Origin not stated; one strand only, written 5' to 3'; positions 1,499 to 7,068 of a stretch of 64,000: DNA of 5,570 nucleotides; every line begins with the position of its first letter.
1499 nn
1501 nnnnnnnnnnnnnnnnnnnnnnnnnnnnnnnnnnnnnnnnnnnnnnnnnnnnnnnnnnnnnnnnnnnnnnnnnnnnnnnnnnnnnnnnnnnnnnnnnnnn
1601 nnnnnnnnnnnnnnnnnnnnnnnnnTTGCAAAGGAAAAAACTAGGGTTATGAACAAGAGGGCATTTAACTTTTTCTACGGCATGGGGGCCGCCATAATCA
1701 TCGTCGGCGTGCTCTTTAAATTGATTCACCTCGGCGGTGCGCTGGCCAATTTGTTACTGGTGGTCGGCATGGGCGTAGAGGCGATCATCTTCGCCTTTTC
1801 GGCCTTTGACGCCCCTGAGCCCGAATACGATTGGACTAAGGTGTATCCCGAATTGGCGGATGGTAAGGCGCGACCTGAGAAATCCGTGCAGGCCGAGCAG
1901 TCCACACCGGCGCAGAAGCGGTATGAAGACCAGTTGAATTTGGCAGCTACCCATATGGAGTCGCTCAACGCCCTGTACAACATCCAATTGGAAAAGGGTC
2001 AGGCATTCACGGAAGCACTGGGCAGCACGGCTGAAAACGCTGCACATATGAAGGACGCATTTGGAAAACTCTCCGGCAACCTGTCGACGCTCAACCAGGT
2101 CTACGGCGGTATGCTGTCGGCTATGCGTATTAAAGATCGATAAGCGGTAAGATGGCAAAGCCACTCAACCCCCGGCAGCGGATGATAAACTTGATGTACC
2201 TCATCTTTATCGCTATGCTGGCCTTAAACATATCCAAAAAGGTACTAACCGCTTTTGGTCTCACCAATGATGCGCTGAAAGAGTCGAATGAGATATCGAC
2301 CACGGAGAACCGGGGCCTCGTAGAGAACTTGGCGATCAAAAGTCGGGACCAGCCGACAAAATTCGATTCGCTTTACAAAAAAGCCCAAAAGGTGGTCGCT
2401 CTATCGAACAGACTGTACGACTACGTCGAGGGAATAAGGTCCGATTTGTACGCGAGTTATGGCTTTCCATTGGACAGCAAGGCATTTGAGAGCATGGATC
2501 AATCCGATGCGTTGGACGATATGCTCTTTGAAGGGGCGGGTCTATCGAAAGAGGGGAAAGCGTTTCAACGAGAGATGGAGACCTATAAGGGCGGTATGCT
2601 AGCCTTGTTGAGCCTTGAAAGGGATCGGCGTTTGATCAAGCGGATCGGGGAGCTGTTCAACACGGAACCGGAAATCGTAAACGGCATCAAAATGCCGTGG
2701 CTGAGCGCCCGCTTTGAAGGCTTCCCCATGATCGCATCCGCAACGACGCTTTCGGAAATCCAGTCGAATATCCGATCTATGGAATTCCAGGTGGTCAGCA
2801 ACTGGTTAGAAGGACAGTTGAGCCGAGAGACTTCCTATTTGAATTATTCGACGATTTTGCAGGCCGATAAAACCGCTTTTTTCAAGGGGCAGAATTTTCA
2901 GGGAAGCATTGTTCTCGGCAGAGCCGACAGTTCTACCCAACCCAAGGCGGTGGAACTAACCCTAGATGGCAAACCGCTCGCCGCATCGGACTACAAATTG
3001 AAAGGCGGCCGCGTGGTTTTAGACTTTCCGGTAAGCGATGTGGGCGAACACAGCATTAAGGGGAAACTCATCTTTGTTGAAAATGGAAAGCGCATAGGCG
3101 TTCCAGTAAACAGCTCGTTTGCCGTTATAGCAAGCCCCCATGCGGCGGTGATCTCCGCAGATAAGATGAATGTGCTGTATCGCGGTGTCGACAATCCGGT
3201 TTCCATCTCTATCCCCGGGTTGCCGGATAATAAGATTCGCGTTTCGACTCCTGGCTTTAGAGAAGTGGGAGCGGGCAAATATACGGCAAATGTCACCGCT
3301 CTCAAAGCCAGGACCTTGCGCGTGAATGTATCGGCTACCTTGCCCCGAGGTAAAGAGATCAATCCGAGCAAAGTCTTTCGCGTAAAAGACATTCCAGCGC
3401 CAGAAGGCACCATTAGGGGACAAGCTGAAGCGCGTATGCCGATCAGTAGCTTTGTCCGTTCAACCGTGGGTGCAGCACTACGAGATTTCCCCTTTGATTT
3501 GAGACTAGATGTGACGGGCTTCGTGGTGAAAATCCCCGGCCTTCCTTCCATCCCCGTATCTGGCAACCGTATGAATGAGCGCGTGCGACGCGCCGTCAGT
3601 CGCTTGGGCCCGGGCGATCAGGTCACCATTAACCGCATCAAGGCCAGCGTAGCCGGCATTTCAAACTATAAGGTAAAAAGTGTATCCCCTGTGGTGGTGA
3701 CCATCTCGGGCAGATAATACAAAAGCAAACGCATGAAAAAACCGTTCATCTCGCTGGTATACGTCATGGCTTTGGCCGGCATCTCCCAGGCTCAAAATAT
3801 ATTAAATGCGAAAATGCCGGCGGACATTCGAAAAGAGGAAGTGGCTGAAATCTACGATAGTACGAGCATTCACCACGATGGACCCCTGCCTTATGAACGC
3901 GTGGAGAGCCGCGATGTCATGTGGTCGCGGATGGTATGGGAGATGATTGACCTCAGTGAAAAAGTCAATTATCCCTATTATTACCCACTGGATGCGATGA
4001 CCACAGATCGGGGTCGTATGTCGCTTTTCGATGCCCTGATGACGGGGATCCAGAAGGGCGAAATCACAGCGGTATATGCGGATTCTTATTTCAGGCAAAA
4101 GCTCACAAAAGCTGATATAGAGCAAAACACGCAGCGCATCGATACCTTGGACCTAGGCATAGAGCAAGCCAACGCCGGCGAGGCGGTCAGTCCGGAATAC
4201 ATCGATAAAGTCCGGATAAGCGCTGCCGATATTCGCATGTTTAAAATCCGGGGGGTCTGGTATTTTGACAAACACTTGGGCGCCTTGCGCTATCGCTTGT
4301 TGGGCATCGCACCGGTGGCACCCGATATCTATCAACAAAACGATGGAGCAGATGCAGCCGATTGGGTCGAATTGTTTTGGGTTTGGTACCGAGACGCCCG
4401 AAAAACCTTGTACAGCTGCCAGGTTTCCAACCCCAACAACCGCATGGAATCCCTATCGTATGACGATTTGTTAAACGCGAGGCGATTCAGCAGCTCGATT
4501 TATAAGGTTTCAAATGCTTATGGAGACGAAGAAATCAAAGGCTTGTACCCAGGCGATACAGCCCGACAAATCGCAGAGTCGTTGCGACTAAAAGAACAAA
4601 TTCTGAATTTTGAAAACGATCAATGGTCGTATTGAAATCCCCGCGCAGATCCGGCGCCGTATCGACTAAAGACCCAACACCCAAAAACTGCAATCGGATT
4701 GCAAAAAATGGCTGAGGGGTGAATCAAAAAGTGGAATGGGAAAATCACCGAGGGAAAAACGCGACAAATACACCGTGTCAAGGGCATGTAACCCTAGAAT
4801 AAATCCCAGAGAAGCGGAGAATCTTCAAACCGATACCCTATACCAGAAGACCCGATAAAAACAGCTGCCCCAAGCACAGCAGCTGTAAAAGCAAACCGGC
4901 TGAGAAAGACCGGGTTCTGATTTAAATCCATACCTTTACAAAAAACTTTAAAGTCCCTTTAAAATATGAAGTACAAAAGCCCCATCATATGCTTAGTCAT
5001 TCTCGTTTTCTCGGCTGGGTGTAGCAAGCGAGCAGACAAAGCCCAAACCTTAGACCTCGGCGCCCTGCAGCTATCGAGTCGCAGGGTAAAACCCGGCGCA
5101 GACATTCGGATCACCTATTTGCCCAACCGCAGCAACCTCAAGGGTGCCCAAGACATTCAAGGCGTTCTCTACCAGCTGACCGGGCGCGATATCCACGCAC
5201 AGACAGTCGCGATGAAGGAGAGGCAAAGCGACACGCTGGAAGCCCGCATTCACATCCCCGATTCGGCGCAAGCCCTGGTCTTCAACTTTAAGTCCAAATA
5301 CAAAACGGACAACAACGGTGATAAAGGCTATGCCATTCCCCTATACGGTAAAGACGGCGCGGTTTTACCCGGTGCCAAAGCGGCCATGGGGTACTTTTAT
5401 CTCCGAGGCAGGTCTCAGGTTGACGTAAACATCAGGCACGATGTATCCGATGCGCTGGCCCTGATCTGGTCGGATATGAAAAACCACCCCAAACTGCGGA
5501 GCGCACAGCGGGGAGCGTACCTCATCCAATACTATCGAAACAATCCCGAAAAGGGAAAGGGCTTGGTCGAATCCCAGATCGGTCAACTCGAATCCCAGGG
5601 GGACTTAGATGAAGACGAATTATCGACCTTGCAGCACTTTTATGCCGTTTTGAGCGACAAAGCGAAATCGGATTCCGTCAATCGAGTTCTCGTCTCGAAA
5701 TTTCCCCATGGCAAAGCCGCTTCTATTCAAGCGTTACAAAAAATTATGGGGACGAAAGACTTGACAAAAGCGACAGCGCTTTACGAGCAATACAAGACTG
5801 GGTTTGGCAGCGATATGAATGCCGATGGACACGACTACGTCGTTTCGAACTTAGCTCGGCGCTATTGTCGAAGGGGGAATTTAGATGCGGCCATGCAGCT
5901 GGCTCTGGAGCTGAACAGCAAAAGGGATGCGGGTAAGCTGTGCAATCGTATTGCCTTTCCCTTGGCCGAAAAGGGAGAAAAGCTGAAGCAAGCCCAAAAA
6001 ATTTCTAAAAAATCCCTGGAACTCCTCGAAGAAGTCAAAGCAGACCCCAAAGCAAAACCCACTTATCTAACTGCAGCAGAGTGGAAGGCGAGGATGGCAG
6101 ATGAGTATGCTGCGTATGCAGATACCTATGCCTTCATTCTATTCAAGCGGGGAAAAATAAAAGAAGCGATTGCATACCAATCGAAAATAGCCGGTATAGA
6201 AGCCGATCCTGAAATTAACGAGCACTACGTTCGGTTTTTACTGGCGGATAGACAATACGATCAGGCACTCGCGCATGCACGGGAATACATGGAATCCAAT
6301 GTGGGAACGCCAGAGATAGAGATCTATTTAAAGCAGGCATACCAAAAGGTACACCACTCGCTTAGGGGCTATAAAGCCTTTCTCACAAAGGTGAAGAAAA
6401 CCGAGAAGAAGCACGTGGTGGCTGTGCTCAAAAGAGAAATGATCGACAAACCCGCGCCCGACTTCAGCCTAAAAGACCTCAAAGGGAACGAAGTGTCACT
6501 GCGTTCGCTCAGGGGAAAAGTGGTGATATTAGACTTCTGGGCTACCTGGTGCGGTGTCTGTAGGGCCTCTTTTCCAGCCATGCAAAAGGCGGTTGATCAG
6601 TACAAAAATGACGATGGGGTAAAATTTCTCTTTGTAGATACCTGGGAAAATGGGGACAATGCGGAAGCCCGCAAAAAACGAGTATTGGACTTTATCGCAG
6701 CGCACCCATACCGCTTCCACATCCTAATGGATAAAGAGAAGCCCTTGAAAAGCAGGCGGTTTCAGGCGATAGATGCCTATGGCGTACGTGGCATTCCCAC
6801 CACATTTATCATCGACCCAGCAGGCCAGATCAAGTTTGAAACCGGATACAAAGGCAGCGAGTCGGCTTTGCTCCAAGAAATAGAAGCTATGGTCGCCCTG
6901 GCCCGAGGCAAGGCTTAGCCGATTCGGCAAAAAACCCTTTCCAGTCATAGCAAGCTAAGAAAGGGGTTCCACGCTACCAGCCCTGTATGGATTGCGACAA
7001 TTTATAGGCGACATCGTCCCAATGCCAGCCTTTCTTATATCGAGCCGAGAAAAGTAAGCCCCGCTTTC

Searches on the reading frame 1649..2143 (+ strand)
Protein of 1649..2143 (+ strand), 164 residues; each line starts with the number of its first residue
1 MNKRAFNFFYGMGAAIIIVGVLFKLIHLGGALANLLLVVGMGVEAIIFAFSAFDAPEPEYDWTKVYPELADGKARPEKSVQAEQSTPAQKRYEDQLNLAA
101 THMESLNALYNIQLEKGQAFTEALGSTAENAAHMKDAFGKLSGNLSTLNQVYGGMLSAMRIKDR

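Call 74: search_protein_families(library=pfam, proteins=[window:1649-2143:+])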
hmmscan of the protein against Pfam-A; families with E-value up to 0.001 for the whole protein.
window:1649-2143:+ (164 aa): 1 family
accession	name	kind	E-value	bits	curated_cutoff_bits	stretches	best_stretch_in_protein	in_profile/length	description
PF22827.1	GldL_N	-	2.2e-26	92.2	24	1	9-71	1-61/62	GldL N-terminal domain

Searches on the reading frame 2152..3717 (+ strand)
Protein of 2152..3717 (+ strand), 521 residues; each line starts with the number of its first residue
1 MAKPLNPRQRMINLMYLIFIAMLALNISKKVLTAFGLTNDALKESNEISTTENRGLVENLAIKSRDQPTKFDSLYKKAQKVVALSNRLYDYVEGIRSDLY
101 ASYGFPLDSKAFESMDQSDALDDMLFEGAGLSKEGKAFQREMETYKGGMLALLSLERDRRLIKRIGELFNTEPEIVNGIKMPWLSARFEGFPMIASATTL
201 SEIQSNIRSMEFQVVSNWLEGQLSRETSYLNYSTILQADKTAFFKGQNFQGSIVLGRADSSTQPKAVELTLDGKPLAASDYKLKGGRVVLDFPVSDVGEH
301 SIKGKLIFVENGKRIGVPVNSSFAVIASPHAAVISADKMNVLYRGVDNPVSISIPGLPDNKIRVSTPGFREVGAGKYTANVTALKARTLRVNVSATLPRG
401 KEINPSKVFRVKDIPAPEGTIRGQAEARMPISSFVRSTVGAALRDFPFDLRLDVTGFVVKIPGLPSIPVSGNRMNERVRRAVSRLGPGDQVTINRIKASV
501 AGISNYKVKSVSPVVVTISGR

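Call 74: search_protein_families(library=pfam, proteins=[window:2152-3717:+])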
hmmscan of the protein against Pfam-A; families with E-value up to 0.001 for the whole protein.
window:2152-3717:+ (521 aa): 4 families
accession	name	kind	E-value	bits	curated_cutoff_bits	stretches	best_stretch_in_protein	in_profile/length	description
PF12081.13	GldM_1st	-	6.1e-37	127.9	25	1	31-219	2-192/194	GldM N-terminal domain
PF21602.3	GldM_3rd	-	4.5e-21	75.4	25.2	1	332-412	2-82/82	GldM third domain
PF12080.14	GldM_4th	-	2e-19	70.7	24.6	1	415-518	1-113/114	GldM C-terminal domain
PF21601.3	GldM_2nd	-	7.3e-18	65.3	24.4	1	228-327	6-98/98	GldM second domain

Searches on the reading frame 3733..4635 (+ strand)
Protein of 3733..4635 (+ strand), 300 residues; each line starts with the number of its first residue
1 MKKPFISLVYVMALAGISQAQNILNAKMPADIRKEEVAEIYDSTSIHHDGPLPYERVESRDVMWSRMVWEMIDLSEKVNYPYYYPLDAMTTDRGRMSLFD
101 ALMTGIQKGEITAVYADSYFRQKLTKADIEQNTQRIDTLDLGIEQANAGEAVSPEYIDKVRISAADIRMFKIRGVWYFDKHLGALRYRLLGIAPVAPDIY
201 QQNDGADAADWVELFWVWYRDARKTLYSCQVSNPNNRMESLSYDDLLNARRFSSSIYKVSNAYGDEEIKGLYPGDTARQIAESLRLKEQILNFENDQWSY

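Call 30: search_protein_families(library=pfam, proteins=[window:3733-4635:+])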
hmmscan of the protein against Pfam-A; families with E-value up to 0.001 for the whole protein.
window:3733-4635:+ (300 aa): 1 family
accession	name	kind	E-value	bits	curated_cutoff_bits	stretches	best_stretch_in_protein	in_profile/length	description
PF19841.4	GldN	-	1.4e-59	201.9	23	1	58-299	2-228/228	Gliding motility associated protein GldN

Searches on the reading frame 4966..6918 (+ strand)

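Call 30: search_protein_families(library=pfam, proteins=[window:4966-6918:+])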
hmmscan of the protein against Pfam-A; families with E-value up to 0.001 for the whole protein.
window:4966-6918:+ (650 aa): 7 families
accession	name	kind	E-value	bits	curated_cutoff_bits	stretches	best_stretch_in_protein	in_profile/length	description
PF00578.27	AhpC-TSA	-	6.9e-24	84.6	26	1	493-623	1-122/124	AhpC/TSA family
PF08534.16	Redoxin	-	1.3e-18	67.6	26.6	1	495-624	4-130/148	Redoxin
PF00085.26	Thioredoxin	-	1.4e-10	41.5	23.5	1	518-567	19-66/103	Thioredoxin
PF13905.12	Thioredoxin_8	-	5.1e-10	40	27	1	517-622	1-94/94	Thioredoxin-like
PF13098.12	Thioredoxin_2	-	6.9e-07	30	27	1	516-629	4-95/104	Thioredoxin-like domain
PF00255.25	GSHPx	-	0.00053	20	27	0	499-549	3-52/108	Glutathione peroxidase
PF02630.20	SCO1-SenC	-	0.00079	19.8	22.8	0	498-557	2-63/134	SCO1/SenC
